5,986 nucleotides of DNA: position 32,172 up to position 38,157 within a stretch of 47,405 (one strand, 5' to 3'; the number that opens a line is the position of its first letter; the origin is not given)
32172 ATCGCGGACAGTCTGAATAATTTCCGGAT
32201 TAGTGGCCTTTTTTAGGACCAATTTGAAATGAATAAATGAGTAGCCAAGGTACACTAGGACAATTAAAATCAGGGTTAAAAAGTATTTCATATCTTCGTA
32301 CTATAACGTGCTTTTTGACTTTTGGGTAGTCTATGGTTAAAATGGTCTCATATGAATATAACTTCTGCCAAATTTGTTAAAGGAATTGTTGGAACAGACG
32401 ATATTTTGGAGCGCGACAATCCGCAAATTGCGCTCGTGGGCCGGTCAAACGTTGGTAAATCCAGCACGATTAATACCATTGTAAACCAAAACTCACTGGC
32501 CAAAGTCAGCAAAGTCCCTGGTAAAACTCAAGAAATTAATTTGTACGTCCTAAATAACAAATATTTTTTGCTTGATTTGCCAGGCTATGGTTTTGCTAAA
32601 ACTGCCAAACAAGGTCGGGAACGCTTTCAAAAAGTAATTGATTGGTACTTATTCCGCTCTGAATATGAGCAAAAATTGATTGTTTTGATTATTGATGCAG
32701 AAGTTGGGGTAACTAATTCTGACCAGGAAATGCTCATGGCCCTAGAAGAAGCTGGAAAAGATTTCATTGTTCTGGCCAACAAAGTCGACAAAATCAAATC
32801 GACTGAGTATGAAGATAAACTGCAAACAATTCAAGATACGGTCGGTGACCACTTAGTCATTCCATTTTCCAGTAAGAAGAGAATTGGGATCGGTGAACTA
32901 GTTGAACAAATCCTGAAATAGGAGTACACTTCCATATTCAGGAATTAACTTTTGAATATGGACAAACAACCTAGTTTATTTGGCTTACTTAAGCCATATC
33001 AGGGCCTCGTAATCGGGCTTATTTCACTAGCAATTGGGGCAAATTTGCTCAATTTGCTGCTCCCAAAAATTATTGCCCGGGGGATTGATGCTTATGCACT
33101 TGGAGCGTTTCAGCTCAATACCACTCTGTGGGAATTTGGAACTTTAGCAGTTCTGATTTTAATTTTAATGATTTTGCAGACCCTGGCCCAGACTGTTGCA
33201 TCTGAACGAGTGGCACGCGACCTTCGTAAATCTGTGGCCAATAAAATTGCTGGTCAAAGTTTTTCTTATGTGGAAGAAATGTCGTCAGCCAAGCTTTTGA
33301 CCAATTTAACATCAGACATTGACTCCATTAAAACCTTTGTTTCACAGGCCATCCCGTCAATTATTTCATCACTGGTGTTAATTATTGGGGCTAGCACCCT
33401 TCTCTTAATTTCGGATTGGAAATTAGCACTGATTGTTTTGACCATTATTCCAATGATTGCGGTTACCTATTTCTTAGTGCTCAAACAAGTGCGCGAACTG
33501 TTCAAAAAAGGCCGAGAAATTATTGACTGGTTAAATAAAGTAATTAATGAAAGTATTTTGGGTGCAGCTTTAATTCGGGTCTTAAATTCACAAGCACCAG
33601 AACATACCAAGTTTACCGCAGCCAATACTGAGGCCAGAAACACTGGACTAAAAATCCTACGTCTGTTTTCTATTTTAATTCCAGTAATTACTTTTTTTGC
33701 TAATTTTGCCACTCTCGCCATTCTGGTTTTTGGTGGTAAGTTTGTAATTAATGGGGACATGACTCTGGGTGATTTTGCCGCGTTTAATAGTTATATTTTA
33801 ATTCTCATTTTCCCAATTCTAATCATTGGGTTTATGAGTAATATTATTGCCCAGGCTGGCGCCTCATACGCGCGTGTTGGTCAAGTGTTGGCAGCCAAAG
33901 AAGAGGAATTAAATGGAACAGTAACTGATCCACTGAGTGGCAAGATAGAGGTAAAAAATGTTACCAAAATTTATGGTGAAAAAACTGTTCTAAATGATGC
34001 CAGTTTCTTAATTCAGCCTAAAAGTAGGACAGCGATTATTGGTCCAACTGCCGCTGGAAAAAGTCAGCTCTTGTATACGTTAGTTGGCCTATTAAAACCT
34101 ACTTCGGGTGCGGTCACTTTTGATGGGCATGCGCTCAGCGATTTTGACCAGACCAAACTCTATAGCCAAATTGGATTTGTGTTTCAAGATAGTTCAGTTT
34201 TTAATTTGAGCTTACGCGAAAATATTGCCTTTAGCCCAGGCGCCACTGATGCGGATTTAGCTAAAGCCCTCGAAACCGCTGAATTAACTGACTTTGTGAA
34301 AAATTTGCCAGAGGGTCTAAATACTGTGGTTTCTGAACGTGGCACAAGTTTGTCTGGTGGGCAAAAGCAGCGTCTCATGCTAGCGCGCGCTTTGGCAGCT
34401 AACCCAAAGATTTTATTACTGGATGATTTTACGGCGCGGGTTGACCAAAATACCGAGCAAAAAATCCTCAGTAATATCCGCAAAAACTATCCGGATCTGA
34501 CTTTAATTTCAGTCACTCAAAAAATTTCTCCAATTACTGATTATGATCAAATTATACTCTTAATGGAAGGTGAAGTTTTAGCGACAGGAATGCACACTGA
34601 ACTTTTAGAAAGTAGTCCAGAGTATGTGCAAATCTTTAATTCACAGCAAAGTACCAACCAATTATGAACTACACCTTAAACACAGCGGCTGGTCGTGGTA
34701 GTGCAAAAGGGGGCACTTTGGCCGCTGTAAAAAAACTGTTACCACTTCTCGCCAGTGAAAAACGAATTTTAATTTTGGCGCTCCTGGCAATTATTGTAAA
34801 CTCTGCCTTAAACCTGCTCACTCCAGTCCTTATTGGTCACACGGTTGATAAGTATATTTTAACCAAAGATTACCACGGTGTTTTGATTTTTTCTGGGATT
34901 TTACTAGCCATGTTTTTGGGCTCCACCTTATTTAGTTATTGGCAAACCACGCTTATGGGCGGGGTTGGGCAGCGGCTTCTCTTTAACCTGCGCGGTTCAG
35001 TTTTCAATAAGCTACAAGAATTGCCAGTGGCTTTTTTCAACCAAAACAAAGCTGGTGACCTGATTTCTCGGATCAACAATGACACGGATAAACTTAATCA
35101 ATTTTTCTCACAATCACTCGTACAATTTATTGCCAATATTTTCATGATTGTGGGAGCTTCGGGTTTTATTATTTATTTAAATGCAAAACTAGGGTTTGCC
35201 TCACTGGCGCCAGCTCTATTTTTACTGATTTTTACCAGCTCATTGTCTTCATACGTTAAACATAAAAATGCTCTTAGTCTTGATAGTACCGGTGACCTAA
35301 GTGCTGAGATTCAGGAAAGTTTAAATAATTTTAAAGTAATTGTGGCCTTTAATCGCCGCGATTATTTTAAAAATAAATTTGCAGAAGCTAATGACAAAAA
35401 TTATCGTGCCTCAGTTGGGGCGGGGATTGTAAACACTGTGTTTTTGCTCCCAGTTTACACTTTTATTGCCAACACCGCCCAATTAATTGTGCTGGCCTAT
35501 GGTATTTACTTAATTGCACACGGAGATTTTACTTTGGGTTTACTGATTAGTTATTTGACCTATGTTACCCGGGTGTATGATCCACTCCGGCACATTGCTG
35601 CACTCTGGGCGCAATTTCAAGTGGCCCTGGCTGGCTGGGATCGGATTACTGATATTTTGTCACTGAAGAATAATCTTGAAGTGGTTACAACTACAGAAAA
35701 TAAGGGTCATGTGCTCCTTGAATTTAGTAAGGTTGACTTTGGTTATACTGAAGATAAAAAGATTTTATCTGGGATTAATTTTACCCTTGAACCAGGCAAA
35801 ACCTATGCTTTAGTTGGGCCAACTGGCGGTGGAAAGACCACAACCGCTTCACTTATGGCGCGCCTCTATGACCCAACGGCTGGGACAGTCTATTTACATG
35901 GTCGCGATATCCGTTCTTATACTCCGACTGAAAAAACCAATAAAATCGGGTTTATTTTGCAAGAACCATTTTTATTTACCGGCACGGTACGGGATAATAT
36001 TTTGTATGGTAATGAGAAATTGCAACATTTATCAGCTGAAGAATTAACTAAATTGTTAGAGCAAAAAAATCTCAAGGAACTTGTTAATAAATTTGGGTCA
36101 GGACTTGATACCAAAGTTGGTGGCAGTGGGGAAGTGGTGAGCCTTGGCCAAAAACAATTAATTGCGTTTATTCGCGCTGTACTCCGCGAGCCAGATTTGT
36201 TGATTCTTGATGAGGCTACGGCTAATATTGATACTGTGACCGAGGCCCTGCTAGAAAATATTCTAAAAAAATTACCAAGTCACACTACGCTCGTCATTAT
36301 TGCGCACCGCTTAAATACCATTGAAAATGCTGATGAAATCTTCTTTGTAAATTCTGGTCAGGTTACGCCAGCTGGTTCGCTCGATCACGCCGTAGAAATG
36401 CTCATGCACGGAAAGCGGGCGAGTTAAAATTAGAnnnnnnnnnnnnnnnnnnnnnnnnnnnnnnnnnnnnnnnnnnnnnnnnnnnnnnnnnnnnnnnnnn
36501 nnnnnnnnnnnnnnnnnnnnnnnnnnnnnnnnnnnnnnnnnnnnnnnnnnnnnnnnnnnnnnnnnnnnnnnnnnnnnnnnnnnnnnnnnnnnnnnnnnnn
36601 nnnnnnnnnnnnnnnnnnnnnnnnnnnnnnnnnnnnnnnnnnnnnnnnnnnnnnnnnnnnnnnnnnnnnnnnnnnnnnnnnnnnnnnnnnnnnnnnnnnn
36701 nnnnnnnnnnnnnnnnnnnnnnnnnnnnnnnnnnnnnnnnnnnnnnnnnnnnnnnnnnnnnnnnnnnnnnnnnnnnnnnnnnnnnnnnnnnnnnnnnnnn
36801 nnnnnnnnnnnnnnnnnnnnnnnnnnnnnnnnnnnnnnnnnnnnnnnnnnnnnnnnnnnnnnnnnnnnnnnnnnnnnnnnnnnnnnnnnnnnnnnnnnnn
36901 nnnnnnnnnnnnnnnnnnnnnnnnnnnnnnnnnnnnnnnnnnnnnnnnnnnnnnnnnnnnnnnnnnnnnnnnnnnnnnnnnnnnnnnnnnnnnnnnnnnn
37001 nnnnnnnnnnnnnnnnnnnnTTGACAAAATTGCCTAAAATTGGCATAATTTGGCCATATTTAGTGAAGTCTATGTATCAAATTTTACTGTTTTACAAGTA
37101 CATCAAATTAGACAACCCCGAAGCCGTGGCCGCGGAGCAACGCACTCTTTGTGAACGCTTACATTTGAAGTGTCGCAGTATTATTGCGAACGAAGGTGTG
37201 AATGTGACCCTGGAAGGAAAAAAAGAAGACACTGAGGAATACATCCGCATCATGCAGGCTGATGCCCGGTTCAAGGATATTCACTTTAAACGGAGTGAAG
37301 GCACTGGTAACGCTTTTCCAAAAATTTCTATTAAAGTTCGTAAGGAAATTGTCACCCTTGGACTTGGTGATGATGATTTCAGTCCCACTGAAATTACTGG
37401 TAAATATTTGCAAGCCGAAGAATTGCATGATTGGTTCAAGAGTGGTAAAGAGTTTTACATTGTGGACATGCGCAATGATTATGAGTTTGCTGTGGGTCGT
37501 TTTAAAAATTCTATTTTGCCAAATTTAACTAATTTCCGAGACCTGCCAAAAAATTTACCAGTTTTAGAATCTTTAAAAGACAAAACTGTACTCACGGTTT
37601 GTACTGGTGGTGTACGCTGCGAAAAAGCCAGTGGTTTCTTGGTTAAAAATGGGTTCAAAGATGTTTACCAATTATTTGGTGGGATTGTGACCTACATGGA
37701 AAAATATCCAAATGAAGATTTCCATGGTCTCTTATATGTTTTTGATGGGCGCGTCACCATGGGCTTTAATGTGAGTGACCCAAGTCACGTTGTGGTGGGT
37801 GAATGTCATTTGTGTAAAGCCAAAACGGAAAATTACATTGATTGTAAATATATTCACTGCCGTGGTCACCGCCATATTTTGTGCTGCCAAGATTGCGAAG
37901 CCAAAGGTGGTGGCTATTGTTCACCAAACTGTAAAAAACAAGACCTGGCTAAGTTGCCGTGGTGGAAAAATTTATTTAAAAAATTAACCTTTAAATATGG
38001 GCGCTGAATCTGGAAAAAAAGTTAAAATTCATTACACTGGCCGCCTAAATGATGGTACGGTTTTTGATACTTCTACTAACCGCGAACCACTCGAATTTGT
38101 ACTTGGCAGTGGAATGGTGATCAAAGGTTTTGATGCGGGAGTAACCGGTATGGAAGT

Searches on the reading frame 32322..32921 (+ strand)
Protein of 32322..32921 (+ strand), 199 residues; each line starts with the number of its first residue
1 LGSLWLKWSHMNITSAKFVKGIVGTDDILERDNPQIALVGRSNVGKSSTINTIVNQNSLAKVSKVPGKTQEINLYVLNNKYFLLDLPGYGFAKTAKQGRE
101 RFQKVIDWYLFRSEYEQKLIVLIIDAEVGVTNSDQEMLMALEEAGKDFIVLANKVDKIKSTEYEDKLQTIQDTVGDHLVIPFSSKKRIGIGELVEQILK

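Call 69: search_protein_families(library=pfam, proteins=[window:32322-32921:+], max_evalue=0.00001)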
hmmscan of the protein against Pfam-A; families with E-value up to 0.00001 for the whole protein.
window:32322-32921:+ (199 aa): 6 families
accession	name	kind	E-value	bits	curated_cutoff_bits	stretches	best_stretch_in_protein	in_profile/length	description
PF01926.29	MMR_HSR1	-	7.5e-22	78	21.9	1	35-154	1-113/113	50S ribosome-binding GTPase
PF02421.24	FeoB_N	-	5.8e-15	55.6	27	1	35-197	2-156/156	Ferrous iron transport protein B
PF00009.33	GTP_EFTU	-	3.2e-09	37.1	26.5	1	119-198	95-183/188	Elongation factor Tu GTP binding domain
PF03193.22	RsgA_GTPase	-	1.3e-08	35.3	30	0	34-88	107-167/174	RsgA GTPase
PF00350.29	Dynamin_N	-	9.7e-07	29.4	27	0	76-154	98-167/168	Dynamin family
PF04548.22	AIG1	-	1.4e-06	28.2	27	1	35-168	2-139/212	AIG1 family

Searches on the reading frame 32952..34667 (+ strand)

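Call 69: search_protein_families(library=pfam, proteins=[window:32952-34667:+], max_evalue=0.00001)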
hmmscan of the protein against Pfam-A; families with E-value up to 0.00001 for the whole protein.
window:32952-34667:+ (571 aa): 2 families
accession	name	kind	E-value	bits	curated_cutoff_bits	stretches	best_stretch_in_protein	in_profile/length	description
PF00664.28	ABC_membrane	-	3.5e-43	148.7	28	1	23-288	4-273/274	ABC transporter transmembrane region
PF00005.33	ABC_tran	-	2.7e-30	106.2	25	1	347-495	1-137/137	ABC transporter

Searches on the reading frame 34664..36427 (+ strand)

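Call 69: search_protein_families(library=pfam, proteins=[window:34664-36427:+], max_evalue=0.00001)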
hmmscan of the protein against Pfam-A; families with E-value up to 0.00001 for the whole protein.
window:34664-36427:+ (587 aa): 2 families
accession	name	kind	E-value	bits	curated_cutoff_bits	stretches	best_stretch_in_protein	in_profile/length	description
PF00664.28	ABC_membrane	-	2.2e-52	178.8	28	1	36-302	1-268/274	ABC transporter transmembrane region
PF00005.33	ABC_tran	-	4e-28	99.2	25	1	368-520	1-137/137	ABC transporter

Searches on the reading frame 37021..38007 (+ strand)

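Call 69: search_protein_families(library=pfam, proteins=[window:37021-38007:+], max_evalue=0.00001)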
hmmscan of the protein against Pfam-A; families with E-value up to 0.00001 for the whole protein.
window:37021-38007:+ (328 aa): 3 families
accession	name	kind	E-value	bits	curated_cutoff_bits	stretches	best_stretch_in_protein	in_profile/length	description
PF17773.7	UPF0176_N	-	1.4e-24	86.7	26.2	1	19-110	1-92/92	UPF0176 acylphosphatase like domain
PF12368.13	Rhodanese_C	-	1.4e-14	54.6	26.9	1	236-305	2-66/66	Rhodanase C-terminal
PF00581.25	Rhodanese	-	9.8e-11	42.4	22.2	1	132-226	2-100/102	Rhodanese-like domain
